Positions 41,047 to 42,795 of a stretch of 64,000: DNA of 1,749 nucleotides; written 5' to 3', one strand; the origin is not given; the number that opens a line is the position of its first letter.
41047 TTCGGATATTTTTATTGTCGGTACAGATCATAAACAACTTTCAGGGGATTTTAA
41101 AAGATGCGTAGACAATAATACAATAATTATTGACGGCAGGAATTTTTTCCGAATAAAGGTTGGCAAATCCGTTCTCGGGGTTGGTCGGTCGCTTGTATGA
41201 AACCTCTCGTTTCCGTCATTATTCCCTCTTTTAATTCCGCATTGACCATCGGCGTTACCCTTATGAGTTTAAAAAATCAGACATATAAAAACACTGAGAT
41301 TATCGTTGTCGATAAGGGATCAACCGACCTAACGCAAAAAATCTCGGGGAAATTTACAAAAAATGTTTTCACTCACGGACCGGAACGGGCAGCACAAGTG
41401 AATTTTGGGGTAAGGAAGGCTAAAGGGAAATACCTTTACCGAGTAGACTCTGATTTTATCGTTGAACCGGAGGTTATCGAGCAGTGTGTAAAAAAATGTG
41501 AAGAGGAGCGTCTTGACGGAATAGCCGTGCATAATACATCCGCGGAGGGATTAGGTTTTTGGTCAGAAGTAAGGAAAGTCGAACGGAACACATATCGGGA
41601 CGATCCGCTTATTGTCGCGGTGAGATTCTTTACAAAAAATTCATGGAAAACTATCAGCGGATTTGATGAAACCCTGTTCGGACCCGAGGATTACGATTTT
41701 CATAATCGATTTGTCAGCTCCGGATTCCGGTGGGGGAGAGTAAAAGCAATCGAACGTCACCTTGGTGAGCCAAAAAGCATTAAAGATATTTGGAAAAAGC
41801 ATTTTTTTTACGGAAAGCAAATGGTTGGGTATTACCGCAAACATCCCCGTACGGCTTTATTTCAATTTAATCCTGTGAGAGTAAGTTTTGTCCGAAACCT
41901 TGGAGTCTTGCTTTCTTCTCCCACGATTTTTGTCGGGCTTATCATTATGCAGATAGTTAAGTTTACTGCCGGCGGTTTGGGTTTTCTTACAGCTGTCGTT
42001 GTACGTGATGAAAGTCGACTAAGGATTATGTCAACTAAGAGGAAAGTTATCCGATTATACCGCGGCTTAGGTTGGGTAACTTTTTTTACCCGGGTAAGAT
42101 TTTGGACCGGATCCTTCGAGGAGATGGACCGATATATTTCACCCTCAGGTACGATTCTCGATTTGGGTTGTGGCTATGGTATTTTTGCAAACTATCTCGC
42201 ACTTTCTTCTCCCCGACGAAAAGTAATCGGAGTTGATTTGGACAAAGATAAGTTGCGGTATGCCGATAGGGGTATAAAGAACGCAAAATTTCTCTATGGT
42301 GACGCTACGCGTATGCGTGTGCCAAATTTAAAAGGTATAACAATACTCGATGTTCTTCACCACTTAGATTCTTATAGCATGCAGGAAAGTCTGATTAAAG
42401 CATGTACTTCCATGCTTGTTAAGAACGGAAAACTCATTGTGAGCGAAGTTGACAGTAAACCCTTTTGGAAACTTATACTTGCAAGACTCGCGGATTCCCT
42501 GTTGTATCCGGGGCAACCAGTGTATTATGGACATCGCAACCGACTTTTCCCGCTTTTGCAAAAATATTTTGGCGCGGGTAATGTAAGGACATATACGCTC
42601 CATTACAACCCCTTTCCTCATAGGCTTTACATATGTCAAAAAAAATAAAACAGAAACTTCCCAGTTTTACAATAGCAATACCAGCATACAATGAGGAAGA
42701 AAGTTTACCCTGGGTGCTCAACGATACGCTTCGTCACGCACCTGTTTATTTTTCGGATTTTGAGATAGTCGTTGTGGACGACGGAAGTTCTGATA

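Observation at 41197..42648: Rosetta-stone fusion: GT2 glycosyltransferase, TM segment, SAM methyltransferase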

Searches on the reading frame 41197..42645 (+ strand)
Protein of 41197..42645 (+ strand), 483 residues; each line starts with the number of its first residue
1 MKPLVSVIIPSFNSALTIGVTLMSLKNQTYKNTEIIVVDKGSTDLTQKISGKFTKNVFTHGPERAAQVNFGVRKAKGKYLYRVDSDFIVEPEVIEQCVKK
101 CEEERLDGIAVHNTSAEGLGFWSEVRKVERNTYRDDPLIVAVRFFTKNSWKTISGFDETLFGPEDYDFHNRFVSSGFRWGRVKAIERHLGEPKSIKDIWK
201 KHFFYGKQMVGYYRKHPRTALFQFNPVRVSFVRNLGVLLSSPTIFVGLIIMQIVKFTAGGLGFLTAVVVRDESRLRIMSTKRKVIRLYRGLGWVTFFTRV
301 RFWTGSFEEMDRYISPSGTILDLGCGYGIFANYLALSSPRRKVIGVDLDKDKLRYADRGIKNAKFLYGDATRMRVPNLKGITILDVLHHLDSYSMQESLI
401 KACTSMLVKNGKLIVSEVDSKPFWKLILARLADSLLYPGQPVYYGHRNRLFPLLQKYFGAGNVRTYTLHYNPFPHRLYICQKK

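Call 3: search_protein_families(library=pfam, proteins=[window:41197-42645:+], max_evalue=0.01)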
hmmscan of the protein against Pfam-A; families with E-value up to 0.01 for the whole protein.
window:41197-42645:+ (483 aa): 15 families
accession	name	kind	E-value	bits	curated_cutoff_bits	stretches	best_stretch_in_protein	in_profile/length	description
PF00535.33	Glycos_transf_2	-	1.6e-24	87.2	23.3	1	6-122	1-124/168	Glycosyl transferase family 2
PF13649.12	Methyltransf_25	-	2.6e-11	44.5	27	1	320-411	1-97/97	Methyltransferase domain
PF08241.18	Methyltransf_11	-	1.2e-09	39.1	21.2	1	321-415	1-95/95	Methyltransferase domain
PF13847.12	Methyltransf_31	-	1.2e-08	35.3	27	1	316-419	3-113/145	Methyltransferase domain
PF13489.12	Methyltransf_23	-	3.3e-08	33.9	27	1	314-427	20-124/164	Methyltransferase domain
PF08242.18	Methyltransf_12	-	5.5e-08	33.9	30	1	321-413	1-98/98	Methyltransferase domain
PF01728.25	FtsJ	-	1.4e-07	32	24.1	1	311-377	16-82/181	FtsJ-like methyltransferase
PF05175.20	MTS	-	7e-07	29.5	23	1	316-415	31-138/170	Methyltransferase small domain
PF13641.12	Glyco_tranf_2_3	-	2.4e-06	28.2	27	1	5-123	3-133/230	Glycosyltransferase like family 2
PF10111.15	Glyco_tranf_2_2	-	6.9e-06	26.2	27.3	1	6-99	1-104/276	Glycosyltransferase like family 2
PF02709.20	Glyco_transf_7C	-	4.1e-05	23.6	23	1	142-186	23-70/78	N-terminal domain of galactosyltransferase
PF02390.23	Methyltransf_4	-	0.00018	21.5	24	1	319-379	4-54/173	Putative methyltransferase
PF00891.24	Methyltransf_2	-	0.00029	20.7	22.3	1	314-417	60-166/210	O-methyltransferase domain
PF24675.1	NpmA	-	0.0031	17.3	60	1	317-356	24-63/214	16S rRNA (adenine(1408)-N(1))-methyltransferase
PF06325.19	PrmA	-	0.0078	16.2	22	0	306-361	151-205/296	Ribosomal protein L11 methyltransferase (PrmA)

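Call 4: search_protein_families(library=ncbifam, proteins=[window:41197-42645:+], max_evalue=0.01)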
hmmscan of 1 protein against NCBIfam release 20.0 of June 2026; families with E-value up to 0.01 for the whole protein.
window:41197-42645:+ (483 aa): 37 families (the best 25 are shown)
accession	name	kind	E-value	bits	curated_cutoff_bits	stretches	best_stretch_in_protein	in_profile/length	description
TIGR04283.1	glyco_like_mftF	equivalog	2.9e-18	66.3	182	1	5-176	1-173/221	TIGR04283 family arsenosugar biosynthesis glycosyltransferase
NF007482.0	PRK10073.1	equivalog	9e-14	51.2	423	1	2-110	5-118/334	glycosyltransferase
NF047683.1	TeichurnBiosyTuaG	equivalog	1.1e-13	51.4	400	1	2-99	5-109/252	teichuronic acid biosynthesis protein TuaG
NF041875.1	EPS_EpsD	equivalog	1.5e-11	44.3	370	1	5-102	1-105/325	exopolysaccharide biosynthesis glycosyltransferase EpsD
TIGR03937.1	PgaC_IcaA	equivalog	1.6e-11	43.9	422.3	1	3-104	45-153/407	poly-beta-1,6-N-acetyl-D-glucosamine synthase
TIGR03965.1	mycofact_glyco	equivalog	7.1e-11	41.6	280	1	4-99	75-177/467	mycofactocin biosynthesis glycosyltransferase MftF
NF053739.1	GlytfEpsEBac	equivalog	2.8e-10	39.6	450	1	3-178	1-191/265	glycosyltransferase EpsE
TIGR03111.1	glyc2_xrt_Gpos1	hypoth_equivalog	4.7e-09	35.5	363.95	1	3-104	49-159/439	TIGR03111 family XrtG-associated glycosyltransferase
TIGR01983.1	UbiG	equivalog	1.5e-08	34.2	102.95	1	317-420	50-156/228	bifunctional 2-polyprenyl-6-hydroxyphenol methylase/3-demethylubiquinol 3-O-methyltransferase UbiG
TIGR03469.1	HpnB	hypoth_equivalog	2.2e-07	30.2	379.25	1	3-106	44-165/386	hopene-associated glycosyltransferase HpnB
TIGR04242.1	nodulat_NodC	equivalog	4.5e-07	29.2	550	1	2-106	47-161/395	chitooligosaccharide synthase NodC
TIGR02072.1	BioC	equivalog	9.3e-07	28.9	184.95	1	319-378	37-96/244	malonyl-ACP O-methyltransferase BioC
NF045667.1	MTase_DVU1556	equivalog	1.1e-06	28.2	155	1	315-418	21-122/213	DVU_1556 family methyltransferase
NF050050.1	ProtGlycPglI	equivalog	1.6e-06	27.7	500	1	3-103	2-110/306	GalNAc(5)-diNAcBac-PP-undecaprenol beta-1,3-glucosyltransferase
NF045692.1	OglycostaseCruG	equivalog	3.2e-06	26.3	600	1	5-50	43-88/386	2'-O-glycosyltransferase CruG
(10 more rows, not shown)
